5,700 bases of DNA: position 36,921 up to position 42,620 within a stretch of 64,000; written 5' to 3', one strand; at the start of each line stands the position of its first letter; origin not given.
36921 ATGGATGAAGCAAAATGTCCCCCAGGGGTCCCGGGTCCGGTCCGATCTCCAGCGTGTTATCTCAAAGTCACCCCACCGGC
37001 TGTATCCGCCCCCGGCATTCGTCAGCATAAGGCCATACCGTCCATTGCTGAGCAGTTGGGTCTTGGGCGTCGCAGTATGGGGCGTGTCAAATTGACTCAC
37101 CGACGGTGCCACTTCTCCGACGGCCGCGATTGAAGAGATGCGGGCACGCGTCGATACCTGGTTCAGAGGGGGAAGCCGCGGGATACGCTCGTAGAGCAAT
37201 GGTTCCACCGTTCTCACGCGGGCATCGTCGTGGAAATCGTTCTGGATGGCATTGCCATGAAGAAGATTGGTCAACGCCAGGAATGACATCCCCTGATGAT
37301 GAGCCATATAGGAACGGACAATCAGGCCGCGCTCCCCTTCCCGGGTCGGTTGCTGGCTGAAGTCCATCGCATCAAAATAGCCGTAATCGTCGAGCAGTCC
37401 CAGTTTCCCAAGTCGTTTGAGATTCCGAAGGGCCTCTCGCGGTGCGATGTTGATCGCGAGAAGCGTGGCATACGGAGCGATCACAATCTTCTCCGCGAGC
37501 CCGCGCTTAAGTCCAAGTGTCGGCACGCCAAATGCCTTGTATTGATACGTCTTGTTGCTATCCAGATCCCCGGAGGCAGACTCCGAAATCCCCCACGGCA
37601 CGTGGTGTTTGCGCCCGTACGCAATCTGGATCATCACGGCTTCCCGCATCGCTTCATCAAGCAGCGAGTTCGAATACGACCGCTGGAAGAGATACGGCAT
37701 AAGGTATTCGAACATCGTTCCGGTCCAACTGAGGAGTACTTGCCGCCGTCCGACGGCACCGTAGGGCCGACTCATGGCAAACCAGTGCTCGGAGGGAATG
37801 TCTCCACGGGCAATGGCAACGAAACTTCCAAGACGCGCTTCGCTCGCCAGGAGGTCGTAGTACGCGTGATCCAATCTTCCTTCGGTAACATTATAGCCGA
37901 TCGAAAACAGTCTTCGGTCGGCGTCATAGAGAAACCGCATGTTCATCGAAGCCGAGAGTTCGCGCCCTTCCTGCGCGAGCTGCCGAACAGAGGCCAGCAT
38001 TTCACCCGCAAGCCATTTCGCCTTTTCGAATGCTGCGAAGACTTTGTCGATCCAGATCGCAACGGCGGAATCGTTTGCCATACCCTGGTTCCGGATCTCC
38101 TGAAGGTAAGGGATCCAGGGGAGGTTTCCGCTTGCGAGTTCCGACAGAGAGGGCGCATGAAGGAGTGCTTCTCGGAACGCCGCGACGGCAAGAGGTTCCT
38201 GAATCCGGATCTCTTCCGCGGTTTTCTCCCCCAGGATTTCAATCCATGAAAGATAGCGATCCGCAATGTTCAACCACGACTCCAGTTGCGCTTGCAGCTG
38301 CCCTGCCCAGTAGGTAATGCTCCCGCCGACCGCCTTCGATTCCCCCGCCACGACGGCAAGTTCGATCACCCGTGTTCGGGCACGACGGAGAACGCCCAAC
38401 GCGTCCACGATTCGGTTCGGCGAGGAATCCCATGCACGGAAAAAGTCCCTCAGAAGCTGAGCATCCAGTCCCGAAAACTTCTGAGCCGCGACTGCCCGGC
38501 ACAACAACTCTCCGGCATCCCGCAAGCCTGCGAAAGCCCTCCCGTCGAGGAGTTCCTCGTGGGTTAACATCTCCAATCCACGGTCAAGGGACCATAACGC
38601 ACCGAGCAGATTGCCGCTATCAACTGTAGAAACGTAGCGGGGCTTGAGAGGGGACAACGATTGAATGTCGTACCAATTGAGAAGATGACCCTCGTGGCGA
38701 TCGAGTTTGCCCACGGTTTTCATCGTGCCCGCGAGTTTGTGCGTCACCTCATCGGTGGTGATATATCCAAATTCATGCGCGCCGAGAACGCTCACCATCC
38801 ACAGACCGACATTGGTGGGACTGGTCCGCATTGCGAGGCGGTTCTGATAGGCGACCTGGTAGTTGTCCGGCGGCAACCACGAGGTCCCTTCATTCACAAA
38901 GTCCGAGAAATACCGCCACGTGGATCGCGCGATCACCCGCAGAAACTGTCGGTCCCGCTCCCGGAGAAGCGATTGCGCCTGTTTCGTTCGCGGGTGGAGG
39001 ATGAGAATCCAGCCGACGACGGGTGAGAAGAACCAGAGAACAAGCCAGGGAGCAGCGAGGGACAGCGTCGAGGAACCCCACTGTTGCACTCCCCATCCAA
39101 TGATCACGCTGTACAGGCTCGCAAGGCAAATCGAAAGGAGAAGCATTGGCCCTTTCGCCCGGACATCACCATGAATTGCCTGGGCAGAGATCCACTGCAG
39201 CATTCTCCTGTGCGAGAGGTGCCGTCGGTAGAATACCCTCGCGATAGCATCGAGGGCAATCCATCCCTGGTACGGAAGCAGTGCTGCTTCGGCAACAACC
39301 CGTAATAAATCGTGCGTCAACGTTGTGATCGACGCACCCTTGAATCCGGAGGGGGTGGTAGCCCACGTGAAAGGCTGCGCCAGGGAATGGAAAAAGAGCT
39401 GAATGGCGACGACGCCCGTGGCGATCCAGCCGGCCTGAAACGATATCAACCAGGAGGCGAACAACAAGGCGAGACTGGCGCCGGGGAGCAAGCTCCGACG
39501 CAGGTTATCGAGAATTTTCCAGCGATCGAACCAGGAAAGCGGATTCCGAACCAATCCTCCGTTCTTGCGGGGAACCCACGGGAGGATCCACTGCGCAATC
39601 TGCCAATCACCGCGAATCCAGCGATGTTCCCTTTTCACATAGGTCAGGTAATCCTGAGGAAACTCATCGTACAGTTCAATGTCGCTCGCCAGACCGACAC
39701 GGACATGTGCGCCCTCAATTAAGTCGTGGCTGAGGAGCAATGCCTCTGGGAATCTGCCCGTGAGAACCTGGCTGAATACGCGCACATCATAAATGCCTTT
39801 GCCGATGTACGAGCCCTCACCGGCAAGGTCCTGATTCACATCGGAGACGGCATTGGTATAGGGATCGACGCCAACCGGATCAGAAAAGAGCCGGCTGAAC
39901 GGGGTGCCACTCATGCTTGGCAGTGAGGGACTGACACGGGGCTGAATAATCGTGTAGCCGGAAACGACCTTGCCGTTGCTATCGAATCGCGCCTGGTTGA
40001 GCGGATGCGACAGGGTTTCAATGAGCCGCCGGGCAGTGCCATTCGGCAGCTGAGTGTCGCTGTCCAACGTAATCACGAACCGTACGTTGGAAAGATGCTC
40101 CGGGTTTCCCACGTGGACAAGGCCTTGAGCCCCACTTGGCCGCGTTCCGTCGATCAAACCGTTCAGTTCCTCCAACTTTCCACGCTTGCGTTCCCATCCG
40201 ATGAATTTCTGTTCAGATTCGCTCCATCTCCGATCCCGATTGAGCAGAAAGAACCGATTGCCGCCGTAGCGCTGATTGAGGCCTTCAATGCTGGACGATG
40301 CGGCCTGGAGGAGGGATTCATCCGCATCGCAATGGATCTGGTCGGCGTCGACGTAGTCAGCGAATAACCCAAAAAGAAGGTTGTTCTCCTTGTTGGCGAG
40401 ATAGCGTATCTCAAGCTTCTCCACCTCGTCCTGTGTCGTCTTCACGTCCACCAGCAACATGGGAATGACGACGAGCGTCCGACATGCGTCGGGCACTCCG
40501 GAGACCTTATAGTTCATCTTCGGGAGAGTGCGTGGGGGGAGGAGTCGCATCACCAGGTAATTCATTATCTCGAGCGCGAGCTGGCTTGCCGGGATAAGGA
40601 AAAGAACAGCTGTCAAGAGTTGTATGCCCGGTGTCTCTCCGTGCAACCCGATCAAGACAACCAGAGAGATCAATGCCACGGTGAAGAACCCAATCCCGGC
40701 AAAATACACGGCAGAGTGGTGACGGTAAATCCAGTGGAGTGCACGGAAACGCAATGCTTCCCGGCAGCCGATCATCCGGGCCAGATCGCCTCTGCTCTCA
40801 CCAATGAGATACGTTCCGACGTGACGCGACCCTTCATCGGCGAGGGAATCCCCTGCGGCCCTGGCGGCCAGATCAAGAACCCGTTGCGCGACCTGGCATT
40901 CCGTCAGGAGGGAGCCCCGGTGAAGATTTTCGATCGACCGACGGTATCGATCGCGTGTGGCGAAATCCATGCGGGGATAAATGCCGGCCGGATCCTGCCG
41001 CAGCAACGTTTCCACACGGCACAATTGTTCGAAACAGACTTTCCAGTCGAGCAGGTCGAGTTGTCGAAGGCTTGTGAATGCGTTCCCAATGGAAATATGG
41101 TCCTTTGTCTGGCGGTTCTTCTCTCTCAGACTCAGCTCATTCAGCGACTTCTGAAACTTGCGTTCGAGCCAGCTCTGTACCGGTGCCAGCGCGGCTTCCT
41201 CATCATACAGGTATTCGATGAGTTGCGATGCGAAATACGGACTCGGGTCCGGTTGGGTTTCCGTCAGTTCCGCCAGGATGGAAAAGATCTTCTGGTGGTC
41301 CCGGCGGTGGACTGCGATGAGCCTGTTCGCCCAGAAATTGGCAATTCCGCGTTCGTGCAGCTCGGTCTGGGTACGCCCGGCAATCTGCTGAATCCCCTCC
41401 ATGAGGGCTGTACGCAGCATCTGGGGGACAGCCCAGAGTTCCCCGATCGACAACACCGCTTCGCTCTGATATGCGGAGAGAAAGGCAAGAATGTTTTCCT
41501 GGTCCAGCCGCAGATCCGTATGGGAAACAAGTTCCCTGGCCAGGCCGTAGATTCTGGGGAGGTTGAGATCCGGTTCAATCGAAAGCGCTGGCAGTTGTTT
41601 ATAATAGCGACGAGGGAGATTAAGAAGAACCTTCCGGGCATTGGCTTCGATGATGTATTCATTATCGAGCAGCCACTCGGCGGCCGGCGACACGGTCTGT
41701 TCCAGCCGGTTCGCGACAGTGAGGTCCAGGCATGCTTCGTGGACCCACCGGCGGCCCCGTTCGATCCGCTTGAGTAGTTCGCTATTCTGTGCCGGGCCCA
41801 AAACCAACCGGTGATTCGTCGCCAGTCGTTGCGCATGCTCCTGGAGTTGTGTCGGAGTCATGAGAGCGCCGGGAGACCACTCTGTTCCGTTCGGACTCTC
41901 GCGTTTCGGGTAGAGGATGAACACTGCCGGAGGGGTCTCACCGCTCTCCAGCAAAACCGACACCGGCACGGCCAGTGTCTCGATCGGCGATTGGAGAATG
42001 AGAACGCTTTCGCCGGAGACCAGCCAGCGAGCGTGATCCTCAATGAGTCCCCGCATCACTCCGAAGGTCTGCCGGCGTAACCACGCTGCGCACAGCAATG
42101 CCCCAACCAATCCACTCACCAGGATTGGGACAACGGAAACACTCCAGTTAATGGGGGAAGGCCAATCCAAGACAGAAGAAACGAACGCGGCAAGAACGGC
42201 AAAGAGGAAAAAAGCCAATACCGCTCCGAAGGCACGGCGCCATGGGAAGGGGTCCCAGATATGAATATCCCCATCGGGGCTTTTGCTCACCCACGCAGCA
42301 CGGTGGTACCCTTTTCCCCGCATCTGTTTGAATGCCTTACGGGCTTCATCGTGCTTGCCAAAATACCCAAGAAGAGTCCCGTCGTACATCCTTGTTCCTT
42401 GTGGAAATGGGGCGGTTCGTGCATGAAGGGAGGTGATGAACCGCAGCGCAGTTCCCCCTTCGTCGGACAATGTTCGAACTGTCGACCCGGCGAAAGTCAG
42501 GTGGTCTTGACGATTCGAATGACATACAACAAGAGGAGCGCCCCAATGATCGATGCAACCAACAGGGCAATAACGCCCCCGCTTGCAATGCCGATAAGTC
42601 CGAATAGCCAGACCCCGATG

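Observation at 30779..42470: Giant 3089-aa cyclic beta-1,2-glucan synthase-like gene co-oriented with a GT39/ArnT-like transferase and an aldo/keto reductase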

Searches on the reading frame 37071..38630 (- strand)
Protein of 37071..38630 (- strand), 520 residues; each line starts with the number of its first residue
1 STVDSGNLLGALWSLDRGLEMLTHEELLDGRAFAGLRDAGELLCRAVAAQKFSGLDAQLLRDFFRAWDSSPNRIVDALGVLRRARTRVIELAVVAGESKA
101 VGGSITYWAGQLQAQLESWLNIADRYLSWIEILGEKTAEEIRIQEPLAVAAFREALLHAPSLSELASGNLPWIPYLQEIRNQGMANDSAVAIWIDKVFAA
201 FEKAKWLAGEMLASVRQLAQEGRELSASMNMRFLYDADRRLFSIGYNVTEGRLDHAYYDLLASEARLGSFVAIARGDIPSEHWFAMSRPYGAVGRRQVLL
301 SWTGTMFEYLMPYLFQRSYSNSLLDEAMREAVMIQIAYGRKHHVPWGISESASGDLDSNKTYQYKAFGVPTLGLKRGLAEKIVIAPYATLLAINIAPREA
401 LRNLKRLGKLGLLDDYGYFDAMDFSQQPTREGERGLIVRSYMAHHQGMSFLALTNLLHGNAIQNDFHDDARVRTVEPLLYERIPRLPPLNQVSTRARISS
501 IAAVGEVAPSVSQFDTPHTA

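Call 26: search_solved_structures(query=window:37071-38630:-, max_evalue=1e-50, show_alignments=3)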
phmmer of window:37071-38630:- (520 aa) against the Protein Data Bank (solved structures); distinct sequences matched with E-value up to 1e-50: 3.
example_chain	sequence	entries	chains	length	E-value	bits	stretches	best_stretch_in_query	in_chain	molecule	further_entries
8wy1_A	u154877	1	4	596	9.3e-83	281.9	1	171-486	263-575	Glycosyltransferase 36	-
8rf9_A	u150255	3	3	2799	1.5e-73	251.6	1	213-490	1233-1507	Cyclic beta 1-2 glucan synthetase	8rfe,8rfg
8rf0_A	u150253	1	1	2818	1.5e-73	251.6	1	213-490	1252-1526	Cyclic beta-(1,2)-glucan synthase NdvB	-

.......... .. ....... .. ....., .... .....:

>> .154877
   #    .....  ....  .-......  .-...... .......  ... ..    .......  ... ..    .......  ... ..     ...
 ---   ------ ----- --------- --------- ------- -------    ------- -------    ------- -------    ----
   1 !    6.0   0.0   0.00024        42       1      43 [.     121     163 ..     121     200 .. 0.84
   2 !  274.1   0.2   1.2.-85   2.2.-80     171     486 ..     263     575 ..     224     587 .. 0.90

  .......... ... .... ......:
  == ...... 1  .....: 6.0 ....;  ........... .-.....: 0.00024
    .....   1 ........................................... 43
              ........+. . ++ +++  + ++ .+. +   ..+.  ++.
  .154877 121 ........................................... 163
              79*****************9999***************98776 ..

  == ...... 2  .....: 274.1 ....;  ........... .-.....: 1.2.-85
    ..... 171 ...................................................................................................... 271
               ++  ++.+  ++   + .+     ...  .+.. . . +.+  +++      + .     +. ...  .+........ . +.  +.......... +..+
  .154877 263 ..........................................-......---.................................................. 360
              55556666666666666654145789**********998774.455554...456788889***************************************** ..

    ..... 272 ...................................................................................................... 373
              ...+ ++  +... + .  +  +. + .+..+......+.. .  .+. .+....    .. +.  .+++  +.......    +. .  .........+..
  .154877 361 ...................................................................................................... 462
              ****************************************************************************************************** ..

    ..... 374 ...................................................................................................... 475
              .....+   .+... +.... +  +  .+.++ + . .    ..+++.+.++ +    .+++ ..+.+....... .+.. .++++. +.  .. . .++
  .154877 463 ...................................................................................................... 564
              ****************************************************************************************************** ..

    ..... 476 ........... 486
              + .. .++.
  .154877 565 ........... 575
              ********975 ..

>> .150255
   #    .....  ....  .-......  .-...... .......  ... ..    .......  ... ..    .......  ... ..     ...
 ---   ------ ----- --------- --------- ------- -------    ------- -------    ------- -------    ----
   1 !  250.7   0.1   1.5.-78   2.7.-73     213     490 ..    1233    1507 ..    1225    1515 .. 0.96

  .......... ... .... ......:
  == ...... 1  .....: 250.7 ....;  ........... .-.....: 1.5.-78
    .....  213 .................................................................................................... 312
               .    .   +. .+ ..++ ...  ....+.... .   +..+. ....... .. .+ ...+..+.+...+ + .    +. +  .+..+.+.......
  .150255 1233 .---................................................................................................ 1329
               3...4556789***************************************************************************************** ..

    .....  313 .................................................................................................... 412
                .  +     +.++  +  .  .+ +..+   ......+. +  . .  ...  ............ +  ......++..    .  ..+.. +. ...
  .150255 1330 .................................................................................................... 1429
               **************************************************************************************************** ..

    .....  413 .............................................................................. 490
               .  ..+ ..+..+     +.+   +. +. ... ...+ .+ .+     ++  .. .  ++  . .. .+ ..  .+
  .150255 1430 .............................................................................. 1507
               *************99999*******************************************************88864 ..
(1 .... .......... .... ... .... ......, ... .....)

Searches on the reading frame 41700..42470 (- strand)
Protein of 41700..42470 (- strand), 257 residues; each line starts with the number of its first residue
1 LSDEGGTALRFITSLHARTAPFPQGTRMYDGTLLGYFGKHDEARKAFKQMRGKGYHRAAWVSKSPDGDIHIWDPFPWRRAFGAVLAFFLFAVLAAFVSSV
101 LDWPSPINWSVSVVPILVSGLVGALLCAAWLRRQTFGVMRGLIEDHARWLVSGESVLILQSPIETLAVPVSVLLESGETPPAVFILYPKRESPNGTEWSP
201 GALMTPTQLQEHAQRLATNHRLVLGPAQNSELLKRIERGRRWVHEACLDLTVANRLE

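Call 21: search_protein_families(library=pfam, proteins=[window:41700-42470:-], max_evalue=0.1)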
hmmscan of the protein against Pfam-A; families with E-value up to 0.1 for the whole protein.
window:41700-42470:- (257 aa): 0 families

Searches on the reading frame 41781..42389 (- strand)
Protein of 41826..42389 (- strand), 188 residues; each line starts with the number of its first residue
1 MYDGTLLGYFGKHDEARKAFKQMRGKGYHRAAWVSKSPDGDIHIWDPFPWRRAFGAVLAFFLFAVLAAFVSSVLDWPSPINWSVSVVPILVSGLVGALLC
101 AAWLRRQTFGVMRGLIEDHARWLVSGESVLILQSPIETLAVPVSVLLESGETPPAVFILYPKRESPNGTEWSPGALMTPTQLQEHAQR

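Call 34: search_protein_representatives(protein=window:41826-42389:-)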
Query: 188 residues. Proteins with E-value up to 0.001 (for the whole library): 132; up to 1e-10: 84; up to 1e-30: 20. The best 132 are listed.
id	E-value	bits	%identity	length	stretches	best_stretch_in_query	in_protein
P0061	5.7e-88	310.0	75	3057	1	1-188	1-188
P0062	6.2e-83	293.6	71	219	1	1-188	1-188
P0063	2.1e-75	269.0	71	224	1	1-169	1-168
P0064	1.3e-57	211.0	61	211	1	1-160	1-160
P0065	1.5e-46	174.9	45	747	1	1-187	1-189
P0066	1.7e-43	164.9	52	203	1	4-165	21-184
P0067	5.1e-43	163.3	51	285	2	3-166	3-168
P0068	1.9e-42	161.5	44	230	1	3-188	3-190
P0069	1.1e-40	155.7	47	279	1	3-187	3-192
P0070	5.6e-39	150.1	44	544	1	3-188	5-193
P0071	1.4e-38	148.8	43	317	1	3-188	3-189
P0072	2.0e-35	138.5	43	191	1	4-165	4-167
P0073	2.0e-34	135.3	39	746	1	2-188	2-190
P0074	1.0e-33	133.0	40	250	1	5-188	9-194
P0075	1.5e-32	129.1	46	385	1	26-188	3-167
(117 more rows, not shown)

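Call 41: predict_structure(alignment_id=A1)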
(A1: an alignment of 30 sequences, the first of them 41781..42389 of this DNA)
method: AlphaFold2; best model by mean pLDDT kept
length: 203 residues; sequences in the alignment: 30
mean_pLDDT: 85.3   pTM: 0.68
mean pLDDT of the five models: 85.3, 83.8, 83.4, 82.1, 80.7
residues with pLDDT >= 90: 115; 70-90: 55; 50-70: 27; < 50: 6
segments of 3 or more residues with pLDDT < 50: 168-173
pLDDT, mean of each block of 10 residues (from residue 1): 92 96 94 97 91 92 92 76 78 92 83 92 96 94 93 93 55 61 85 61 60
secondary structure, 60 per line:
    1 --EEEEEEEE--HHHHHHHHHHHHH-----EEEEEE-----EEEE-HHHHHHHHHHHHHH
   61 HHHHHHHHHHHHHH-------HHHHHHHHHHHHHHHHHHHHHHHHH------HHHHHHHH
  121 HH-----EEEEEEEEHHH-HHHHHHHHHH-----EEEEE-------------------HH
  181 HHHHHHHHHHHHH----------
elements in order: E3-10 H13-25 E31-36 E42-45 H47-74 H82-106 H113-122 E128-135 H140-149 E155-159 H179-193

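Call 58: search_protein_families(library=pfam, alignment_id=A1, max_evalue=1)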
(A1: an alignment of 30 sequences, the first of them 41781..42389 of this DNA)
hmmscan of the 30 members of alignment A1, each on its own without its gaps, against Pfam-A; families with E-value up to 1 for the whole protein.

A. member 1, window:41781-42389:- (203 aa): 4 families
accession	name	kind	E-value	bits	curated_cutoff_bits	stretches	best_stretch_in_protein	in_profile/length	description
PF01535.26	PPR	-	0.19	12.5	25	1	10-27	13-30/31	PPR repeat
PF24838.2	8xMP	-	0.2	11.9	30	1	55-104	19-67/136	Octameric membrane protein family (8xMP)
PF07332.16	Phage_holin_3_6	-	0.29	11.6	28.4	1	54-107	42-93/116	Putative Actinobacterial Holin-X, holin superfamily III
PF07787.17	TMEM43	-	0.78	9.5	23.3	0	51-99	188-236/250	Transmembrane protein 43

B. families by the number of members that match (of 30 scanned): 43 families (the first 25 are shown)
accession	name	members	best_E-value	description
PF05036.18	SPOR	6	0.033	SPOR domain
PF06897.17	DUF1269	5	0.0008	Protein of unknown function (DUF1269)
PF19942.4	DUF6404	2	0.0037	Family of unknown function (DUF6404)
PF07694.17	5TM-5TMR_LYT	2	0.0062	5TMR of 5TMR-LYT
PF24838.2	8xMP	2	0.023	Octameric membrane protein family (8xMP)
PF07332.16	Phage_holin_3_6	2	0.14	Putative Actinobacterial Holin-X, holin superfamily III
PF06305.16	LapA_dom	2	0.21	Lipopolysaccharide assembly protein A domain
PF19814.4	DUF6297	1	0.0014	Family of unknown function (DUF6297)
PF19180.5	DUF5862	1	0.0016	Family of unknown function (DUF5862)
PF11821.13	ActD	1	0.0019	Alternative complex III, ActD subunit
PF09796.14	QCR10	1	0.0027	Ubiquinol-cytochrome-c reductase complex subunit (QCR10)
PF01925.25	TauE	1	0.0033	Sulfite exporter TauE/SafE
PF01988.24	VIT1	1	0.0046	VIT family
PF19762.4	DUF6249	1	0.0053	Domain of unknown function (DUF6249)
PF00404.24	Dockerin_1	1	0.008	Dockerin type I domain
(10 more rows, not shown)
